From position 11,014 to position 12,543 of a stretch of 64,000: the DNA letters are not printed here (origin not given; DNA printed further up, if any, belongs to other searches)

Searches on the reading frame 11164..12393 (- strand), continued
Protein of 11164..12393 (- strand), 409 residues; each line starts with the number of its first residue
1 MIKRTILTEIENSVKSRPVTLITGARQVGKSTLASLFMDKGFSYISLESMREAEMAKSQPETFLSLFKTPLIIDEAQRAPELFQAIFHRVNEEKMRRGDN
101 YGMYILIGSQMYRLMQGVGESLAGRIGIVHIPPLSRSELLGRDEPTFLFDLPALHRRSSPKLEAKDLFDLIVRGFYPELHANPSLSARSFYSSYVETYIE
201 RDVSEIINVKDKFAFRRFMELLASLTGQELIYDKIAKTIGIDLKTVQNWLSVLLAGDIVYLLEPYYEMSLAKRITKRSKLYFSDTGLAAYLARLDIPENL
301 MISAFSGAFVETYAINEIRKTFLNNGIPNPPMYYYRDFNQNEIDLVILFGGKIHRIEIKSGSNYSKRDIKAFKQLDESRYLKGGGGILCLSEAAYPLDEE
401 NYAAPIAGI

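Call 66: search_protein_families(library=padloc, alignment_id=A5, max_evalue=0.00001)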
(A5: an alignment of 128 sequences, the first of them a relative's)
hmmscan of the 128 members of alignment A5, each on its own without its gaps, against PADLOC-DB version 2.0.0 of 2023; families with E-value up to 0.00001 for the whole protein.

A. member 1, L146:504-1340:+ (279 aa): 0 families

B. families by the number of members that match (of 128 scanned): 102 families (the first 25 are shown)
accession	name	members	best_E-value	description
PDLC04789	PDC-S01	7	3.1e-155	-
PDLC04787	PDC-S01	6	4.1e-138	-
PDLC04790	PDC-S01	6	3.1e-105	-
PDLC04791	PDC-S01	6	4.2e-40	-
PDLC04786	PDC-S01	5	1.8e-74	-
PDLC04788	PDC-S01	4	9.3e-43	-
PDLC04792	PDC-S01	3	9.9e-57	-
PDLC02402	Aga_SIR2-PNTD1-PNTD2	3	2.4e-17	Class I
PDLC02394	pAgo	3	2e-15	-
PDLC02418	Aga_SIR2-Kinase-PNTD1-PNTD2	3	2.2e-12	Class I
PDLC00121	GajB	2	1.1e-278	UrvD helicase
PDLC03802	RTasHel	2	1.4e-133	DRT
PDLC00114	GajB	2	1.8e-120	UrvD helicase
PDLC00132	GajB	2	1.6e-119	UrvD helicase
PDLC00117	GajB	2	5.7e-88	UrvD helicase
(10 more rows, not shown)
